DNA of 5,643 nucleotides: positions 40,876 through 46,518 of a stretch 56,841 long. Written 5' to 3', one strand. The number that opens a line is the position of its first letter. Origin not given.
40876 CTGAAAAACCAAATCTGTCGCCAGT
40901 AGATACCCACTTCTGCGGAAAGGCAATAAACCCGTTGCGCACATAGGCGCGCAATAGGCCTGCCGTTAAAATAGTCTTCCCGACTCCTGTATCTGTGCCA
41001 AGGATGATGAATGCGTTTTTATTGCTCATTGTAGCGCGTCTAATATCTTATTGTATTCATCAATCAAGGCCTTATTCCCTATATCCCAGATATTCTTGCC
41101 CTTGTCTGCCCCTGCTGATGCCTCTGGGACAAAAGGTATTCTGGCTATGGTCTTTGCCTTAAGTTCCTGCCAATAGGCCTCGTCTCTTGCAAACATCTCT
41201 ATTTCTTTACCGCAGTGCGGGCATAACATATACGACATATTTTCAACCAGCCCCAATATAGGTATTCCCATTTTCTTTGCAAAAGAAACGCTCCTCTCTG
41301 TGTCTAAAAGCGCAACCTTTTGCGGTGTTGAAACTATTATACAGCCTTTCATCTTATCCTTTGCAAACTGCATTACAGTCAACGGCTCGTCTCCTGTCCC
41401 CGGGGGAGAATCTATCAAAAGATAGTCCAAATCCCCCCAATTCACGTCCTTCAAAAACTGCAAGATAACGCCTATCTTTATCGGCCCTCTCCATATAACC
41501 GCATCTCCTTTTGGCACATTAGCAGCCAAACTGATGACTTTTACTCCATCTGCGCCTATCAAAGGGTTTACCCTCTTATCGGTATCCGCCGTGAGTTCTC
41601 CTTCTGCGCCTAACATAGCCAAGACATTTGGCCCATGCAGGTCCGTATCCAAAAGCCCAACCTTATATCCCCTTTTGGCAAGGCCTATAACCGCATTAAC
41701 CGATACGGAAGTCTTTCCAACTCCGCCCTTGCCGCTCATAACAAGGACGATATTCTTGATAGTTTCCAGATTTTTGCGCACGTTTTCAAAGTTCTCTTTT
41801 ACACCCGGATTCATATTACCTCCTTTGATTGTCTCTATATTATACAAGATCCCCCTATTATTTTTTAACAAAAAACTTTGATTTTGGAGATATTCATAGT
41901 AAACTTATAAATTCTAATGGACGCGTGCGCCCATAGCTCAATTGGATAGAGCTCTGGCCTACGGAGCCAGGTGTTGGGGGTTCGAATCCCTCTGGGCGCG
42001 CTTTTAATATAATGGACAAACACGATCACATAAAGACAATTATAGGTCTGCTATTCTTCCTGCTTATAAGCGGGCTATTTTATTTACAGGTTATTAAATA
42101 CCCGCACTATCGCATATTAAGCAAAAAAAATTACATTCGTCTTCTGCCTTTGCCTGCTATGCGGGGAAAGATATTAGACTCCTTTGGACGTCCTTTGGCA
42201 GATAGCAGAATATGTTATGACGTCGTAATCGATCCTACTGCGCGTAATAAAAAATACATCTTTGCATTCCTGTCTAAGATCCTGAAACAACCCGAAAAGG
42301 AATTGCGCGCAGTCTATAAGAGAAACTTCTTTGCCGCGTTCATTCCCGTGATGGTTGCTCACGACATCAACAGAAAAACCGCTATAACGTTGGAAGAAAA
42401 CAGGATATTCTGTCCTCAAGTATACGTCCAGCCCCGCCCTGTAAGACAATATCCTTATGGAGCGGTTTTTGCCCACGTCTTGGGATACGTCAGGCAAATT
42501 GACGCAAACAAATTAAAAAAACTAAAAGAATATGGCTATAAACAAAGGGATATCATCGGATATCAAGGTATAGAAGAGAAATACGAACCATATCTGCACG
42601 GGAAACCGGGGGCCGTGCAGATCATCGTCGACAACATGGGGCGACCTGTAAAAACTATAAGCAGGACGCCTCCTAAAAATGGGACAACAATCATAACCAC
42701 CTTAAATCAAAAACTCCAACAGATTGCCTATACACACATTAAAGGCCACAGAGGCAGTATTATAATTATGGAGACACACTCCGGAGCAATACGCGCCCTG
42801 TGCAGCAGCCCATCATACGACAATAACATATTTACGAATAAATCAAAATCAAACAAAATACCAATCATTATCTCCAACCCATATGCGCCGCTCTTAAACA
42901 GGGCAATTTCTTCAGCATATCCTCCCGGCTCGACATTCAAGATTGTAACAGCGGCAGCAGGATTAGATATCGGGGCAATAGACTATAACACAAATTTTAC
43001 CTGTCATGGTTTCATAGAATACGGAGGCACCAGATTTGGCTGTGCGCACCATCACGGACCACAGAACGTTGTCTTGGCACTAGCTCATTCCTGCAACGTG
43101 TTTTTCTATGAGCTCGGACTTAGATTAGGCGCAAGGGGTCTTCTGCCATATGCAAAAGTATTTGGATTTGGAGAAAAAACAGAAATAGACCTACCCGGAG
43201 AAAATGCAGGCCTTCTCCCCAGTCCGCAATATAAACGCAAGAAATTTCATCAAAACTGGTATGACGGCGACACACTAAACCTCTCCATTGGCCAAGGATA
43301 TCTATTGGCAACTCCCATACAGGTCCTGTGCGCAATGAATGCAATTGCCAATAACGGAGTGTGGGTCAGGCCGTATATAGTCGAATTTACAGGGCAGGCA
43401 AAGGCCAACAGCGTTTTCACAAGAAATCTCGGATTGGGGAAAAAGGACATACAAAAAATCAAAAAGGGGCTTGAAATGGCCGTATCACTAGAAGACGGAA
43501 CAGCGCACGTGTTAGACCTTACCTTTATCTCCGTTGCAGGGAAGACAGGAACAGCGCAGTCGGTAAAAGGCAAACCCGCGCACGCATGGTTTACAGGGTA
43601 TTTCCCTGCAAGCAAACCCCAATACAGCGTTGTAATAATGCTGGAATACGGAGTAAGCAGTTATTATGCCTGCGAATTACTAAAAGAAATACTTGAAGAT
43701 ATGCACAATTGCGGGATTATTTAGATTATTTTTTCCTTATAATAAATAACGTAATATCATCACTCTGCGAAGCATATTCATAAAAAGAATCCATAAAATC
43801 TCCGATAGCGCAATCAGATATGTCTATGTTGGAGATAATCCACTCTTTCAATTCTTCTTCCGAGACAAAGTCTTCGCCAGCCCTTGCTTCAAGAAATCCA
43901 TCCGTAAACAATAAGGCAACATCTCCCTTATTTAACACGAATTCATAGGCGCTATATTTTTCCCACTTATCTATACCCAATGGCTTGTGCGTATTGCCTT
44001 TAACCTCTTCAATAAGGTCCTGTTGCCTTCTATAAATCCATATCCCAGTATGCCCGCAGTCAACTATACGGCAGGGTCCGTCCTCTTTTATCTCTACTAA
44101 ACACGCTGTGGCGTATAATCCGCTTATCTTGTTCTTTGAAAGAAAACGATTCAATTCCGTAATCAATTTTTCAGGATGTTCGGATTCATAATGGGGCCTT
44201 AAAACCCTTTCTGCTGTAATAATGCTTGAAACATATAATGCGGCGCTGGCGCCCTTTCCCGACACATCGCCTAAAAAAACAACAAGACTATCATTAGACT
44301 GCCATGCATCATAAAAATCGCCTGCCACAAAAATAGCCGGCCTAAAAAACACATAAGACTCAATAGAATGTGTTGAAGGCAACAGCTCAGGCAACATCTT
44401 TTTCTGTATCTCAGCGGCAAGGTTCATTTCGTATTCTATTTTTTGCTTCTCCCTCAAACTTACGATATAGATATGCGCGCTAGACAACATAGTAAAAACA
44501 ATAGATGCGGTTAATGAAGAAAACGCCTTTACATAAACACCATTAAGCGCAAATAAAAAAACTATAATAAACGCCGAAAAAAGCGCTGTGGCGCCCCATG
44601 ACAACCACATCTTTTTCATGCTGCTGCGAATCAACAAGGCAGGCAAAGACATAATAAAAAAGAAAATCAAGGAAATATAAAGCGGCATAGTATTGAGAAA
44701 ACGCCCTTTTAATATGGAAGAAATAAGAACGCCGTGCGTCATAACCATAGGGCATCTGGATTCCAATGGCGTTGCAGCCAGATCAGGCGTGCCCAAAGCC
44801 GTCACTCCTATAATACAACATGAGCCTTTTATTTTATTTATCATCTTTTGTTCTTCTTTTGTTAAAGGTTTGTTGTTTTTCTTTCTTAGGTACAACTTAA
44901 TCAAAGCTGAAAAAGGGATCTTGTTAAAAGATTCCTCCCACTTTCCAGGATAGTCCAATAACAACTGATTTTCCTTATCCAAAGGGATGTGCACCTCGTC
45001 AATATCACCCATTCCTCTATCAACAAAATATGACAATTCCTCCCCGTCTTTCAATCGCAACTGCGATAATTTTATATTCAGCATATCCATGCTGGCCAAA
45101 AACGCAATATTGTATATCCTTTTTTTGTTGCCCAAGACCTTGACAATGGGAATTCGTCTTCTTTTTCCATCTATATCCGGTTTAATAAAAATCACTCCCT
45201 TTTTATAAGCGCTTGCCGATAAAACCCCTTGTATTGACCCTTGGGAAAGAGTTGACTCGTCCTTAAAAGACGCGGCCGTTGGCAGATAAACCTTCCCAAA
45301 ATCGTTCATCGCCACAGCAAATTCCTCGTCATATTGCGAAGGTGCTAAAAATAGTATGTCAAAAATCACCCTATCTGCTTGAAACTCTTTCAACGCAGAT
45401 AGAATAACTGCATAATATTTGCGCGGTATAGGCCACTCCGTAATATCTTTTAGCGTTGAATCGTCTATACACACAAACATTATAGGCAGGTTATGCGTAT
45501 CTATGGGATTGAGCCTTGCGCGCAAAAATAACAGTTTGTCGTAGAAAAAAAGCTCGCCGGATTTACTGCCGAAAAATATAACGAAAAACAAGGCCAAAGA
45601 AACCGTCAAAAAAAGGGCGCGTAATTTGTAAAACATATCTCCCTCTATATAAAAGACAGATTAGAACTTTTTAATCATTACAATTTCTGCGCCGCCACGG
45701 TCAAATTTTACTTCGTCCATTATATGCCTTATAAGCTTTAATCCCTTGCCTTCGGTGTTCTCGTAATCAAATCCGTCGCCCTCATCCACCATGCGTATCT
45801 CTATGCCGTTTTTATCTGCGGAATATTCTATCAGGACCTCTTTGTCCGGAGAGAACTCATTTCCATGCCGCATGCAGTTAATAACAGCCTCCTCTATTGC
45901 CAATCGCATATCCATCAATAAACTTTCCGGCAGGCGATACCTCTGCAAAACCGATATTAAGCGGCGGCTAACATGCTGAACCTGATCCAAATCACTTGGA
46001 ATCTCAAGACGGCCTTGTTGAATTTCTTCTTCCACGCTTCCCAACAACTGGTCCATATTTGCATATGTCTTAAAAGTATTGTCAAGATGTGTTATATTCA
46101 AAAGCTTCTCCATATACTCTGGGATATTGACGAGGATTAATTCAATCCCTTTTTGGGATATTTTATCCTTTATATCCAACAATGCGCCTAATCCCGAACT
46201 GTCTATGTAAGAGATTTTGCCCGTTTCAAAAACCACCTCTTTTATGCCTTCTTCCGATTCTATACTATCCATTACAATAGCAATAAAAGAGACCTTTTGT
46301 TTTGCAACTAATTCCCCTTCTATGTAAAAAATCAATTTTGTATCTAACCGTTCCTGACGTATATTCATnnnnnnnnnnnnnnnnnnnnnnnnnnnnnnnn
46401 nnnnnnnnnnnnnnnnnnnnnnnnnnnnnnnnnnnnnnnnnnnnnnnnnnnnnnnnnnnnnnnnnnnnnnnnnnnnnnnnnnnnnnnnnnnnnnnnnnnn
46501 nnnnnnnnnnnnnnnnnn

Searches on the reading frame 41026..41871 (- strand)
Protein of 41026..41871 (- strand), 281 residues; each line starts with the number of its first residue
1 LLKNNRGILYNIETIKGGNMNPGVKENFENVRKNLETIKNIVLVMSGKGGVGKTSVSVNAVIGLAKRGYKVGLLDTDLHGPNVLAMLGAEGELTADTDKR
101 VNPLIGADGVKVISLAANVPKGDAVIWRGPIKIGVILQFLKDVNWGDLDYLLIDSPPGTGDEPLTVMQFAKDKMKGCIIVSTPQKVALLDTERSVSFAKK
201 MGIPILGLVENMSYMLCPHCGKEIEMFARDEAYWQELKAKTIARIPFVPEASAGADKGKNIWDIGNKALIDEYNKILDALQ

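Call 118: search_protein_families(library=pfam, proteins=[window:41026-41871:-], max_evalue=0.001)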
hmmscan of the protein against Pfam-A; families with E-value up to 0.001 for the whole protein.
window:41026-41871:- (281 aa): 5 families
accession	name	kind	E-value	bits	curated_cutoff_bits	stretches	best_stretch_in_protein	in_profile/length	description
PF10609.15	ParA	-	2.8e-81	273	27.1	1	38-279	2-244/246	NUBPL iron-transfer P-loop NTPase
PF01656.29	CbiA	-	7.5e-10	39.3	25.4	1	43-141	2-54/125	CobQ/CobB/MinD/ParA nucleotide binding domain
PF02374.21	ArsA_ATPase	-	1.6e-08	34.6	24.3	1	42-77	3-38/305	Anion-transporting ATPase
PF13614.12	AAA_31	-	9.1e-08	32.7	27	1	41-85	3-47/177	AAA domain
PF09140.17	MipZ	-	0.00049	19.9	20.7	1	41-79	2-40/262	ATPase MipZ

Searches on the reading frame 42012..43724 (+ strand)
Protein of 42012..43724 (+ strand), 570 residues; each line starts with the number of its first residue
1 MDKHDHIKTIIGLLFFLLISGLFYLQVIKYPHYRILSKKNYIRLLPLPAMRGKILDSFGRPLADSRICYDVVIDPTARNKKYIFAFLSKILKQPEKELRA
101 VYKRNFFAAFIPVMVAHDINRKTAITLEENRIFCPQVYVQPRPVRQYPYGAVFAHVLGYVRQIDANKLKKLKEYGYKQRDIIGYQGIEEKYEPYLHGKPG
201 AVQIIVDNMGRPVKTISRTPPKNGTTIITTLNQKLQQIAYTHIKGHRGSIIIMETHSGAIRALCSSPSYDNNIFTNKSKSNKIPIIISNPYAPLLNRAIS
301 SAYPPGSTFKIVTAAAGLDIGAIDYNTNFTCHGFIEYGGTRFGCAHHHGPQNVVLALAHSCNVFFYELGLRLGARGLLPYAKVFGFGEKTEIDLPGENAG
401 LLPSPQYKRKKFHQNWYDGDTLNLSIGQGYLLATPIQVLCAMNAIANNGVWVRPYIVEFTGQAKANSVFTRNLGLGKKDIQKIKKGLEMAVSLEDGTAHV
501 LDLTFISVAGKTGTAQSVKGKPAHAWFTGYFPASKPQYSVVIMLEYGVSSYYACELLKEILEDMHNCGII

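Call 19: search_protein_families(library=pfam, proteins=[window:42012-43724:+])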
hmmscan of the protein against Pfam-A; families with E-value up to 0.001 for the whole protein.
window:42012-43724:+ (570 aa): 2 families
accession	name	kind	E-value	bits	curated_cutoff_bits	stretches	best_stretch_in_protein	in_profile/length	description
PF00905.27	Transpeptidase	-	2e-62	211.5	22.1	1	248-560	1-297/299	Penicillin binding protein transpeptidase domain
PF03717.20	PBP_dimer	-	1.3e-39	136.9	24.4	1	47-216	2-179/180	Penicillin-binding Protein dimerisation domain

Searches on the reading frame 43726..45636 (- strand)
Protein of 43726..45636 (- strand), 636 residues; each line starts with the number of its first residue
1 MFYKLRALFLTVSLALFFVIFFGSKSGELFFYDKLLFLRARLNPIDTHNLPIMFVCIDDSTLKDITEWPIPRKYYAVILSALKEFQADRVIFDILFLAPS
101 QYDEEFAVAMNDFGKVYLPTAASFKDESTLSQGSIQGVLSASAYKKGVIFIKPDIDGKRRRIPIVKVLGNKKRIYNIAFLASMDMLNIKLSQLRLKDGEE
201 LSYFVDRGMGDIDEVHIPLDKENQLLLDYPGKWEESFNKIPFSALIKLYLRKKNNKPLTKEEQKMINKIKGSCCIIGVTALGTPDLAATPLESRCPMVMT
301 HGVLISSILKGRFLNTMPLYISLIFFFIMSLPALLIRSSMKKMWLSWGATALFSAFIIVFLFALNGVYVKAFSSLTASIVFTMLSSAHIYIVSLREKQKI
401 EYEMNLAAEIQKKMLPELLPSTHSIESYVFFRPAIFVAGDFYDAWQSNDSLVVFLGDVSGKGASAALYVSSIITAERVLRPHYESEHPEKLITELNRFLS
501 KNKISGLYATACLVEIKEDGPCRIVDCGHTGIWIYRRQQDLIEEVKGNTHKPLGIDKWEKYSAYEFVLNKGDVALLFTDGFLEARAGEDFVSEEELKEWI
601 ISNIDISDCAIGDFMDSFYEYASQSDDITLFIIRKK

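Call 27: search_protein_families(library=pfam, proteins=[window:43726-45636:-])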
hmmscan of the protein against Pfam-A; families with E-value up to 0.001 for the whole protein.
window:43726-45636:- (636 aa): 2 families
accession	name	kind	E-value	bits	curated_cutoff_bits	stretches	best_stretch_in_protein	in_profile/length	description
PF05226.16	CHASE2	-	2.2e-34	119.7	26.3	1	14-328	4-250/257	CHASE2 domain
PF07228.17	SpoIIE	-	2.2e-30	106.5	25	1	448-634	2-190/192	Stage II sporulation protein E (SpoIIE)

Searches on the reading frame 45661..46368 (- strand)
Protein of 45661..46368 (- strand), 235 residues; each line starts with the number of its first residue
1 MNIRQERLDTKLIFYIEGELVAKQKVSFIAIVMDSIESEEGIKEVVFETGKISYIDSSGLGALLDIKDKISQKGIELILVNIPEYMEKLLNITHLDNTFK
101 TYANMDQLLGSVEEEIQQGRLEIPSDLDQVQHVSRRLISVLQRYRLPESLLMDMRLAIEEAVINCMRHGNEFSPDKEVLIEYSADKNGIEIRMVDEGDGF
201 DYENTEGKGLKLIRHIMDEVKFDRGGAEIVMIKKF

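Call 118: search_protein_families(library=pfam, proteins=[window:45661-46368:-], max_evalue=0.001)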
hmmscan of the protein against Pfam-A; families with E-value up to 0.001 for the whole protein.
window:45661-46368:- (235 aa): 4 families
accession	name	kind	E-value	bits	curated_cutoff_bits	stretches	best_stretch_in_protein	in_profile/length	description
PF13581.12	HATPase_c_2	-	7.2e-23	81.4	27.4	1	123-233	1-127/127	Histidine kinase-like ATPase domain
PF01740.26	STAS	-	3.7e-17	62.5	22.6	1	7-106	6-104/106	STAS domain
PF13466.11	STAS_2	-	0.0001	22.8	29.2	0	41-96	26-80/80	STAS domain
PF02518.31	HATPase_c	-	0.00094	20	26.4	0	154-224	6-63/111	Histidine kinase-, DNA gyrase B-, and HSP90-like ATPase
